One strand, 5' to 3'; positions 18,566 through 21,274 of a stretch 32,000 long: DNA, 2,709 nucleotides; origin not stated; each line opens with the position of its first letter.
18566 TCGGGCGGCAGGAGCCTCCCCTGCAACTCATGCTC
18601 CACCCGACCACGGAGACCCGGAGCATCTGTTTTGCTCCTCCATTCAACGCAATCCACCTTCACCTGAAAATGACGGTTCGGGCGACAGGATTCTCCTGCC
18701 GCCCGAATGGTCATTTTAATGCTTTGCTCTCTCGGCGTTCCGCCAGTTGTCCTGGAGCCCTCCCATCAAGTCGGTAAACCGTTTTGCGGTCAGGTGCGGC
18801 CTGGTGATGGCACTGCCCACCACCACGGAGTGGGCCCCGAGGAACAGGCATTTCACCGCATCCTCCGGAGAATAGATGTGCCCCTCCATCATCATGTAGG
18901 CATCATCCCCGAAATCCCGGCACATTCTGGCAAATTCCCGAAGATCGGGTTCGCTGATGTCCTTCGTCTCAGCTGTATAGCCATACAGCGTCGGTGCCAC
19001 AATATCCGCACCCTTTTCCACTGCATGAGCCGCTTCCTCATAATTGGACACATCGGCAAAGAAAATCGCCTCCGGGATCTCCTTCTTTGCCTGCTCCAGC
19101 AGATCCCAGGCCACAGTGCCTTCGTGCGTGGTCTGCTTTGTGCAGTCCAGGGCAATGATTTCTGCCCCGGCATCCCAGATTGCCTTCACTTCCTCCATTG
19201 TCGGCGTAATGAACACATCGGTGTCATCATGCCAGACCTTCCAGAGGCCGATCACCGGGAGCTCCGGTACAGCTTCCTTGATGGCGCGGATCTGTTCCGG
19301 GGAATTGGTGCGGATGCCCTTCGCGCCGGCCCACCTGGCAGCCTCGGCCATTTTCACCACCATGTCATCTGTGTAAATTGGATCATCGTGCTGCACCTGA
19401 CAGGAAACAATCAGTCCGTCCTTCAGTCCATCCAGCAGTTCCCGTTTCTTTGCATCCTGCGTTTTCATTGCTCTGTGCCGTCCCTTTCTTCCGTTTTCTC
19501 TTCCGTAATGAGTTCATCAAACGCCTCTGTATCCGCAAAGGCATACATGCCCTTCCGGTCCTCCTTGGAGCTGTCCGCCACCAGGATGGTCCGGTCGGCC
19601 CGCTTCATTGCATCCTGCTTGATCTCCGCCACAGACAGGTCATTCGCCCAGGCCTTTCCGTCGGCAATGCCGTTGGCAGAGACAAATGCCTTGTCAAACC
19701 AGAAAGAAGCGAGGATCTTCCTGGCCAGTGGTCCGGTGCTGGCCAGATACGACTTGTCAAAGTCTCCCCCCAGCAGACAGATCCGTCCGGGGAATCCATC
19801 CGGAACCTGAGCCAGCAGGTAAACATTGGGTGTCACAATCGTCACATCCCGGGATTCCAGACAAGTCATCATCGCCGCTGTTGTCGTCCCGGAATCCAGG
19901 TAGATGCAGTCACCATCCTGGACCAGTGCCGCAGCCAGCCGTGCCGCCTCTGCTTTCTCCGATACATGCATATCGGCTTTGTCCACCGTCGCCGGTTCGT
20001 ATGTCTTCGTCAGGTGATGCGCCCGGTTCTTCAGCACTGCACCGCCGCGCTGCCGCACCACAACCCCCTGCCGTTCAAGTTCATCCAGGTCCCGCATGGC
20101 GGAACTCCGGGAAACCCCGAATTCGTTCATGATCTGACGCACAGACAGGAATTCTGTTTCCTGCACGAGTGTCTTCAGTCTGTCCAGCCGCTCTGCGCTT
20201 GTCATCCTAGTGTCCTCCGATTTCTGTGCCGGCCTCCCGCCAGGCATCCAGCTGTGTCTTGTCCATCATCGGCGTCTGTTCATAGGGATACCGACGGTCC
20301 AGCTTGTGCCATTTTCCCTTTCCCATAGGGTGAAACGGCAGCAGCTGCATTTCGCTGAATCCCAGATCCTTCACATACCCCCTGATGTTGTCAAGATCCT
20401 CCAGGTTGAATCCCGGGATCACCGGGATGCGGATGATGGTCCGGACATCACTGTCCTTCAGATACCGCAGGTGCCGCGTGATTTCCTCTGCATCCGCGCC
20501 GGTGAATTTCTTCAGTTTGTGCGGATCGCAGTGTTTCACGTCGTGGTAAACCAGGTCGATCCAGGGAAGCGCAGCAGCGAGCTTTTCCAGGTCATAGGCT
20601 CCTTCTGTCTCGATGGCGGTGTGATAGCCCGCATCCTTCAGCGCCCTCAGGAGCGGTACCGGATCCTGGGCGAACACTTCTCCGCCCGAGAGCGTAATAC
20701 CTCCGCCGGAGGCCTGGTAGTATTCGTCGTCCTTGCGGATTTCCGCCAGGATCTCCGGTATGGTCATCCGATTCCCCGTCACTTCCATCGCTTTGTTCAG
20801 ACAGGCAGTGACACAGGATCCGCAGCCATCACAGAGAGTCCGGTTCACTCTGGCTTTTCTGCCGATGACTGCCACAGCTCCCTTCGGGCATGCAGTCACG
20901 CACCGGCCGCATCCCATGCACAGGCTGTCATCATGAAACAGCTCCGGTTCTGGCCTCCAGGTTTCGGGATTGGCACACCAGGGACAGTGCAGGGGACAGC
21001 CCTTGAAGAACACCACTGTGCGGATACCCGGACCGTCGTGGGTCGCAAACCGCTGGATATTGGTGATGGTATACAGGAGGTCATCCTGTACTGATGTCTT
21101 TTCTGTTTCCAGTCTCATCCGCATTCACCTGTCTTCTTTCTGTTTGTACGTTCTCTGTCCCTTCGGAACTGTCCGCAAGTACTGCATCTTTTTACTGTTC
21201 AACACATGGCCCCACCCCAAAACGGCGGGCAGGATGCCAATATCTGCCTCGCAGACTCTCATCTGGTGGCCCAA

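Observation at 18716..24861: Uncharacterised glycyl-radical enzyme embedded in a sugar-phosphate style operon (SIS - GRE - activase - DeoR - NanE-like)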

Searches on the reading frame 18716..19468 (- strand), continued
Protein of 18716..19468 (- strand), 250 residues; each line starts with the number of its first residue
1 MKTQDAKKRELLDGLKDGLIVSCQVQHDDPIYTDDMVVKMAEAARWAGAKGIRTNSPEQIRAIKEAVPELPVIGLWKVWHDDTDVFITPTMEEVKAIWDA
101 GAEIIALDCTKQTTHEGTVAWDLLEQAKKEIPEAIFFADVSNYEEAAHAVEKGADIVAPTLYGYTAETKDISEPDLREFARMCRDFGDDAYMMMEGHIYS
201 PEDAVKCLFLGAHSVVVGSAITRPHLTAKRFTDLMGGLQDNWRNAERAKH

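Call 56: find_encoding_contigs(protein=P0181, flank=9000, max_places=3)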
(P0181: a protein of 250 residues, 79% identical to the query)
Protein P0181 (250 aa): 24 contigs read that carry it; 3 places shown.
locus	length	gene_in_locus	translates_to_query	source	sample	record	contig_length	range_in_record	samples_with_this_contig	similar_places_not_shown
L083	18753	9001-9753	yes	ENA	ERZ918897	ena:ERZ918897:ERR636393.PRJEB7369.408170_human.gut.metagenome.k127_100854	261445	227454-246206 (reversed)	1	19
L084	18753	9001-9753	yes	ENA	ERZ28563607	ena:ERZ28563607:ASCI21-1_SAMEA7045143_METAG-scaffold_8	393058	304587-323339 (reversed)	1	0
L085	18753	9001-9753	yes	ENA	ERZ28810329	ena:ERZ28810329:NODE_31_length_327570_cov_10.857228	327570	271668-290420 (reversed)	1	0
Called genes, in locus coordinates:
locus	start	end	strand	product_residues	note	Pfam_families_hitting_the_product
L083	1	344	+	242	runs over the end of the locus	PF00005:ABC_tran, PF13304:AAA_21 (faint)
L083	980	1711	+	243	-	PF01609:DDE_Tnp_1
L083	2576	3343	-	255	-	PF00106:adh_short, PF08659:KR, PF13561:adh_short_C2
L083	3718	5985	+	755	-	PF02901:PFL-like, PF01228:Gly_radical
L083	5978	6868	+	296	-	PF13353:Fer4_12 (weak), PF00037:Fer4 (faint), PF13353:Fer4_12 (weak), PF12837:Fer4_6 (faint), PF12838:Fer4_7 (weak), PF04055:Radical_SAM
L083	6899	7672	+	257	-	PF01022:HTH_5 (faint), PF01047:MarR (weak), PF08220:HTH_DeoR, PF08279:HTH_11, PF00392:GntR (weak), PF00455:DeoRC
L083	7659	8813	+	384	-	PF12833:HTH_18, PF00165:HTH_AraC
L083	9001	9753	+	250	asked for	PF01070:FMN_dh (weak), PF04131:NanE, PF00478:IMPDH (weak)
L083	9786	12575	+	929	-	PF17167:Glyco_hydro_94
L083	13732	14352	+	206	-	-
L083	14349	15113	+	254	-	PF02463:SMC_N (faint), PF13175:AAA_15 (faint), PF00005:ABC_tran, PF13304:AAA_21 (faint)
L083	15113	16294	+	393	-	PF12679:ABC2_membrane_2 (weak), PF12698:ABC2_membrane_3, PF01061:ABC2_membrane (weak)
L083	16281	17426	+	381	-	PF12698:ABC2_membrane_3, PF01061:ABC2_membrane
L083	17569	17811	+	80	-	PF12636:DUF3781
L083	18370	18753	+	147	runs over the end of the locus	PF12802:MarR_2, PF01047:MarR (faint), PF01325:Fe_dep_repress, PF13601:HTH_34 (weak), PF22381:Staph_reg_Sar_Rot (weak), PF13463:HTH_27 (weak)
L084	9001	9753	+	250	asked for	PF01070:FMN_dh (weak), PF04131:NanE, PF00478:IMPDH (weak)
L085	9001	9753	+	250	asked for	PF01070:FMN_dh (weak), PF04131:NanE, PF00478:IMPDH (weak)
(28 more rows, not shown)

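Call 57: search_solved_structures(query=L083:9786-12575:+, max_evalue=0.01)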
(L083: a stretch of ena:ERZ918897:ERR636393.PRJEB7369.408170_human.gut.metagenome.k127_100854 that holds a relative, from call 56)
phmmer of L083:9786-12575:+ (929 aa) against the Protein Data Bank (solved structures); distinct sequences matched with E-value up to 0.01: 0.

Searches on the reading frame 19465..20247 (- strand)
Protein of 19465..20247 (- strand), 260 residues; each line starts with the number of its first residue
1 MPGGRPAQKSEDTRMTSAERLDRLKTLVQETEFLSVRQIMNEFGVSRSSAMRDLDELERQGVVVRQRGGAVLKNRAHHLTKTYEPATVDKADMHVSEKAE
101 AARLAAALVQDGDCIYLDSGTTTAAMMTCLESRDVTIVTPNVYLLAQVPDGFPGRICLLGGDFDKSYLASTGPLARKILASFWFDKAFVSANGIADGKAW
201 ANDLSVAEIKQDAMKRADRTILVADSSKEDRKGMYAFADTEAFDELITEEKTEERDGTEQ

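Call 3: search_protein_families(library=pfam, proteins=[window:19465-20247:-])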
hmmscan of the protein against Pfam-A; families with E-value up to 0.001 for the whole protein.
window:19465-20247:- (260 aa): 6 families
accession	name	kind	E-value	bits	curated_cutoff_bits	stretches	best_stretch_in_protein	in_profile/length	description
PF00455.28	DeoRC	-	1.7e-39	135.8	31.8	1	94-249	2-159/160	DeoR C terminal sensor domain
PF08220.18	HTH_DeoR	-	2.6e-10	40.3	21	1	20-74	1-55/57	DeoR-like helix-turn-helix domain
PF00392.27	GntR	-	1.1e-06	28.6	27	1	32-71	22-62/64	Bacterial regulatory proteins, gntR family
PF08279.18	HTH_11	-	2.7e-06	27.6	25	1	23-65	5-47/55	HTH domain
PF12802.13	MarR_2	-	2e-05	25.1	27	1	31-67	19-54/61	MarR family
PF09339.16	HTH_IclR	-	7.2e-05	22.9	22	1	28-66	13-51/52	IclR helix-turn-helix domain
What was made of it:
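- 19465..20205 (-): DeoR-family regulator; its start codon lies 1 nt after the activase stop. HTH_DeoR plus DeoRC (call 3).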

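Call 4: search_protein_families(library=ncbifam, proteins=[window:19465-20247:-])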
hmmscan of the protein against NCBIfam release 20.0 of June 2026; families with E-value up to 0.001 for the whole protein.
window:19465-20247:- (260 aa): 14 families
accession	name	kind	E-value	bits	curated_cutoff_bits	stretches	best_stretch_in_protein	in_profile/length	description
NF041397.1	TranRegGlpR_Halo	equivalog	1e-34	120.3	300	1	15-254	1-236/253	HTH-type transcriptional regulator GlpR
NF040755.1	AgaR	equivalog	1.5e-30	106.2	260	1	18-254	5-240/256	transcriptional repressor AgaR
NF040890.1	trans_reg_YgbI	equivalog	4.8e-28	98.3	400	1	15-251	1-233/253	DNA-binding transcriptional repressor YgbI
NF010034.0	PRK13509.1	equivalog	1.2e-27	96.9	244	1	15-253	1-234/251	HTH-type transcriptional regulator UlaR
NF007316.0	PRK09802.1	equivalog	1.4e-27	96.6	351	1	10-252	7-249/269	DeoR family transcriptional regulator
NF007753.1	PRK10434.1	equivalog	4.6e-27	95.2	350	1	17-254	3-237/253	glucitol operon DNA-binding transcriptional repressor SrlR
NF040887.2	trans_reg_YciT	exception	2.1e-23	83.2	450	1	26-255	10-231/246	DNA-binding transcriptional regulator YciT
NF007961.0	PRK10681.1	equivalog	3.3e-23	82.4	244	1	17-254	5-237/252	DNA-binding transcriptional repressor DeoR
NF007720.0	PRK10411.1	equivalog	4.1e-20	72.1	259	1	18-253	3-236/243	L-fucose operon activator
NF008154.0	PRK10906.1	equivalog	3e-19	69.3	331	1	17-251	3-233/252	DeoR/GlpR family transcriptional regulator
TIGR02018.2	his_ut_repres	equivalog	6.6e-08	32.2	220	1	37-68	27-58/226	histidine utilization transcriptional repressor HutC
NF033788.1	HTH_metalloreg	subfamily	0.00059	19.6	55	0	18-70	11-62/77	metalloregulator ArsR/SmtB family transcription factor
NF007741.0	PRK10421.1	equivalog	0.00073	19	311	0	22-71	14-69/262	transcriptional regulator LldR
NF053606.1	Sta1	subfamily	0.00089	19.3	80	0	24-71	26-72/100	Sta1 family transcriptional regulator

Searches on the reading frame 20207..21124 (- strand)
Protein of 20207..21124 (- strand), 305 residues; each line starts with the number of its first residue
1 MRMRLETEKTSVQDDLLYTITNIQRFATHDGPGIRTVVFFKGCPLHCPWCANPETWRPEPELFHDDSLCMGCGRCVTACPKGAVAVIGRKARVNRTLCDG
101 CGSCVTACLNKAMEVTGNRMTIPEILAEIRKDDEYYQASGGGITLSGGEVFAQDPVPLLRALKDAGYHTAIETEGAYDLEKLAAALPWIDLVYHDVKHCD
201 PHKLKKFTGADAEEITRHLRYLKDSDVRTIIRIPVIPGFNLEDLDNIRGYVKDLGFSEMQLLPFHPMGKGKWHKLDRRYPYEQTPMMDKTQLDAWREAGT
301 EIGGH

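Call 3: search_protein_families(library=pfam, proteins=[window:20207-21124:-])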
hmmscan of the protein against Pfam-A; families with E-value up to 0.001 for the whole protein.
window:20207-21124:- (305 aa): 12 families
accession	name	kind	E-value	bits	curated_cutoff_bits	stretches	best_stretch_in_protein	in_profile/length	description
PF04055.27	Radical_SAM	-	1.6e-16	61.3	29.5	1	108-247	14-162/166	Radical SAM superfamily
PF00037.32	Fer4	-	8e-12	44.9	21.1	1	64-84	3-23/24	4Fe-4S binding domain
PF13353.11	Fer4_12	-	9.7e-12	45.8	22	1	30-61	2-33/137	4Fe-4S single cluster domain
PF12837.12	Fer4_6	-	4.2e-10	39.5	25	2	64-83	4-23/24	4Fe-4S binding domain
PF13237.11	Fer4_10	-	1.5e-09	38.1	25.5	1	63-108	3-52/53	4Fe-4S dicluster domain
PF12838.12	Fer4_7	-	5.5e-08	33.6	27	0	58-83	27-52/52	4Fe-4S dicluster domain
PF12797.12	Fer4_2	-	1.1e-07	31.8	24.5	1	63-80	4-21/22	4Fe-4S binding domain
PF13187.11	Fer4_9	-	1.4e-07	31.9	27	1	69-113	2-52/52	4Fe-4S dicluster domain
PF14697.11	Fer4_21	-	3.2e-06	27.6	35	1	65-108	4-51/59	4Fe-4S dicluster domain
PF12800.12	Fer4_4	-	3.5e-06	27.3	24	0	67-82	2-17/17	4Fe-4S binding domain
PF13459.11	Fer4_15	-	5.2e-05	24.3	22.4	0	92-108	2-18/66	4Fe-4S single cluster domain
PF25160.1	LdpA_Fe-S-bd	-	0.00038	20.6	27.6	0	66-86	25-45/49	LdpA Fe-S cluster-binding domain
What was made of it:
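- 20207..21124 (-): GRE-activating radical-SAM enzyme with CX3CX2C and two ferredoxin-type cluster motifs. Pfam Radical_SAM, Fer4 and Fer4_12 (call 3).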

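Call 4: search_protein_families(library=ncbifam, proteins=[window:20207-21124:-])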
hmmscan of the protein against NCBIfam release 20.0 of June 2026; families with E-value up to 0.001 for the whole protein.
window:20207-21124:- (305 aa): 56 families (the best 25 are shown)
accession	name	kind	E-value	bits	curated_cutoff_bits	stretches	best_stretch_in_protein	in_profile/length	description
TIGR02494.1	PFLE_PFLC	subfamily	1.7e-92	309.8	174.35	1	20-299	1-289/293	glycyl-radical enzyme activating protein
NF043069.1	T4HPD_activ_SAM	equivalog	1.4e-79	267.6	425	1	19-294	3-283/299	trans-4-hydroxy-L-proline dehydratase activase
NF048010.1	SfplDhtActHpsHDes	equivalog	3.5e-79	265.7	430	1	19-295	7-294/298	(2S)-3-sulfopropanediol dehydratase activating enzyme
TIGR04395.1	cutC_activ_rSAM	equivalog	5.2e-74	249.3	360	1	20-294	7-292/309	choline TMA-lyase-activating enzyme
NF033719.1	ind_deCO2_activ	equivalog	3.2e-73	246.7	425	1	19-289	2-283/302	indoleacetate decarboxylase activase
NF033717.2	HPDL_rSAM_activ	equivalog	3.4e-69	233.5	420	1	19-295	5-292/311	4-hydroxyphenylacetate decarboxylase activase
TIGR04003.1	rSAM_BssD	equivalog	2.8e-62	210.7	496.45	1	20-283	3-278/314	[benzylsuccinate synthase]-activating enzyme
NF048008.1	SfplDhtActHpfHKleb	equivalog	6.1e-61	206.4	500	1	20-284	2-278/308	(2S)-3-sulfopropanediol dehydratase activating enzyme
NF007483.0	PRK10076.1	equivalog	3e-60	203.9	326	2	98-300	76-282/292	[formate-C-acetyltransferase]-activating enzyme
TIGR02493.1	PFLA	equivalog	2.3e-48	164.6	231.75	2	99-296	23-229/235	pyruvate formate-lyase-activating protein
TIGR04041.1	activase_YjjW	hypoth_equivalog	1.6e-41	142.6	250.2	1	19-269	3-243/276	YjjW family glycine radical enzyme activase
NF008356.0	PRK11145.1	equivalog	7.2e-33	113.9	375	2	98-292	27-230/246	pyruvate formate lyase 1-activating protein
TIGR02495.1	NrdG2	equivalog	9.9e-18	64.2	131.15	2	98-253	23-182/193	anaerobic ribonucleoside-triphosphate reductase activating protein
TIGR02491.1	NrdG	equivalog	1.8e-11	44.2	126.1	1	20-59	2-41/154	anaerobic ribonucleoside-triphosphate reductase activating protein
TIGR04349.1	rSAM_QueE_gams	hypoth_equivalog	9.7e-10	38.5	300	1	100-183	28-106/210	7-carboxy-7-deazaguanine synthase QueE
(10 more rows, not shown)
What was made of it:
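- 20207..21124 (-): TIGR02494 scores 309.8 against a cut-off of 174 (call 4).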
